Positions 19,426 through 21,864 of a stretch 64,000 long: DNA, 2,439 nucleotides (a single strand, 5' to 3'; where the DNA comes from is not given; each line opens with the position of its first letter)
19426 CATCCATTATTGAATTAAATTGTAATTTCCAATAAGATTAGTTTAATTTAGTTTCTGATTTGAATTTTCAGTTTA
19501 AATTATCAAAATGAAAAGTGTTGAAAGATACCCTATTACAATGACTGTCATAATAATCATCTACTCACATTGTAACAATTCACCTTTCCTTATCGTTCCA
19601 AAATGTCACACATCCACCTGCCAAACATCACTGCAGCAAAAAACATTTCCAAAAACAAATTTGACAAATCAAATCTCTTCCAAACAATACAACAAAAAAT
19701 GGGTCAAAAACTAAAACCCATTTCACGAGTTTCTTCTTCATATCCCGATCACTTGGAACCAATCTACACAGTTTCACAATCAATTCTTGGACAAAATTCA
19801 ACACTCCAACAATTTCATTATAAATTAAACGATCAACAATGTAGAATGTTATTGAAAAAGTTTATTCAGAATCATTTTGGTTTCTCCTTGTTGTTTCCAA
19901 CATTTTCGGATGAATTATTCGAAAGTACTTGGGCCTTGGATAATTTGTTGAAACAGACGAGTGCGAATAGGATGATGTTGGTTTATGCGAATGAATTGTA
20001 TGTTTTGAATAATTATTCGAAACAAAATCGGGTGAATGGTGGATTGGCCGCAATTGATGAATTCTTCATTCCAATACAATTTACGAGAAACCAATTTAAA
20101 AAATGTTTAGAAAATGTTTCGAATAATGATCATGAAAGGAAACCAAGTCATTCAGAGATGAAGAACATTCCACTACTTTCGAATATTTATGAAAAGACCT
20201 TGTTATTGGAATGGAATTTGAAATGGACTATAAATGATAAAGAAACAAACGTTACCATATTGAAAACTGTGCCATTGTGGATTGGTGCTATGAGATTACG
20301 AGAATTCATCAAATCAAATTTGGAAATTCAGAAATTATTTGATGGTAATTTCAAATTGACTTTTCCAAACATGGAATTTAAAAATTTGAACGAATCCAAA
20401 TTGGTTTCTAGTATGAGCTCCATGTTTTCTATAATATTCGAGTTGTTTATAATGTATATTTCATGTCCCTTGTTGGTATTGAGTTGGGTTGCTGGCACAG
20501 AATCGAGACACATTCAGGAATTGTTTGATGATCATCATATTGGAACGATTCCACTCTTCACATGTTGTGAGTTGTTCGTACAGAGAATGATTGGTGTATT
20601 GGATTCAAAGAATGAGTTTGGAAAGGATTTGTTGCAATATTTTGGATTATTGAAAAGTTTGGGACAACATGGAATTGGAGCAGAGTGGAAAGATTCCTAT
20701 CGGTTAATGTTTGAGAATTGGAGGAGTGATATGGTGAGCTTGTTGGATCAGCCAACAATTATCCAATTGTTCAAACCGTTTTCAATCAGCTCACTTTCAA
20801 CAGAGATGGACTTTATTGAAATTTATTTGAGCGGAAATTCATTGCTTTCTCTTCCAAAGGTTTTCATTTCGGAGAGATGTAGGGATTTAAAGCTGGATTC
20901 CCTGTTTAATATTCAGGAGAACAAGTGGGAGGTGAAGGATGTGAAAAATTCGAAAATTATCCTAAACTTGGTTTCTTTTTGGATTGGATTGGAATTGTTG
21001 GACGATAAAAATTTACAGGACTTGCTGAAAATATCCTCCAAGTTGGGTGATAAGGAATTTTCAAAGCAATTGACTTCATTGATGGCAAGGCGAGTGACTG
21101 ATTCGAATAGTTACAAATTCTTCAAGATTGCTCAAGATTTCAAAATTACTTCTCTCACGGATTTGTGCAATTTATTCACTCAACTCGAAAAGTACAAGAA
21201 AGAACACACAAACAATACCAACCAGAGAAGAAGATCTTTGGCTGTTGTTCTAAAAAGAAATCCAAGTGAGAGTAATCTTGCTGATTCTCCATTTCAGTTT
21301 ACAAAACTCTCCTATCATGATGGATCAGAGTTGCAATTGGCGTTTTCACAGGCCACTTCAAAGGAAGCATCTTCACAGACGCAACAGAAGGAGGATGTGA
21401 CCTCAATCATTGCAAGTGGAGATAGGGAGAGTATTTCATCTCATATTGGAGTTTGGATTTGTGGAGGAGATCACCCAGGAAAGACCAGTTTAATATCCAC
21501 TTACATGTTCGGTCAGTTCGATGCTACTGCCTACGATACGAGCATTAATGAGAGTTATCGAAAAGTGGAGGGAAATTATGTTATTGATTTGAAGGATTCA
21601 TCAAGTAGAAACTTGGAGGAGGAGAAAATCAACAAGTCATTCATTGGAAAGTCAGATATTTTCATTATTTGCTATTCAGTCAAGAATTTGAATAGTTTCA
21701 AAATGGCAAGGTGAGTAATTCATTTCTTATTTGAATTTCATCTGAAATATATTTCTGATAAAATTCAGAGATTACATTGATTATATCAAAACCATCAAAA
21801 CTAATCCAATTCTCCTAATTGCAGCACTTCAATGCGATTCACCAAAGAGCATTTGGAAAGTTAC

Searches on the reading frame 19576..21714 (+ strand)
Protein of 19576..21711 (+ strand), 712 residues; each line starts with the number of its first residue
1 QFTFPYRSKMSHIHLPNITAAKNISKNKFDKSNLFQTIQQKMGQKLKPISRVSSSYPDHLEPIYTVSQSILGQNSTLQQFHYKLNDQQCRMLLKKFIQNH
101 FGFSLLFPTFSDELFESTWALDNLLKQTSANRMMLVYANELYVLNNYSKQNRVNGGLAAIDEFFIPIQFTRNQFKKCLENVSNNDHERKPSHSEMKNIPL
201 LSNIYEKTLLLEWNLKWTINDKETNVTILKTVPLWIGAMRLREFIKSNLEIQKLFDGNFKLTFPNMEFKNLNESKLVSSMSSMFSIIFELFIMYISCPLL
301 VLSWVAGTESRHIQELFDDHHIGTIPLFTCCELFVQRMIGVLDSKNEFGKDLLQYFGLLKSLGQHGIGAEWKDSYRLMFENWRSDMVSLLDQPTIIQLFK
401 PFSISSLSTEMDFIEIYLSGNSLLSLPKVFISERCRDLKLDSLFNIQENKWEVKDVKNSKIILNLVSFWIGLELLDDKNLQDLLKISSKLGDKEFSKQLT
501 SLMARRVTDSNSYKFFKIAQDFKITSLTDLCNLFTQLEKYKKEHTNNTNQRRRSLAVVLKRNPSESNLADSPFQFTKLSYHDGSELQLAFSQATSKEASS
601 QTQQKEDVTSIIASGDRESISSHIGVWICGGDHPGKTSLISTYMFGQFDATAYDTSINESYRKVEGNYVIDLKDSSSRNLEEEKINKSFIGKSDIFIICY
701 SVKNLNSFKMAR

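Call 16: find_encoding_contigs(protein=window:19603-21714:+, flank=1000, max_places=4)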
Protein window:19603-21714:+ (703 aa): no gene with exactly this product is on record in the collection.

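Call 26: search_protein_families(library=pfam, max_evalue=0.001, proteins=[window:19576-21711:+])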
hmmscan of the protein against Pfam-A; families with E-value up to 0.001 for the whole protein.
window:19576-21711:+ (712 aa): 1 family
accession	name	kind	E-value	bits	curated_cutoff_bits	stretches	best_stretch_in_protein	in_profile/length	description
PF00071.28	Ras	-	5.3e-05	23.3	21.6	1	628-711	4-90/162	Ras family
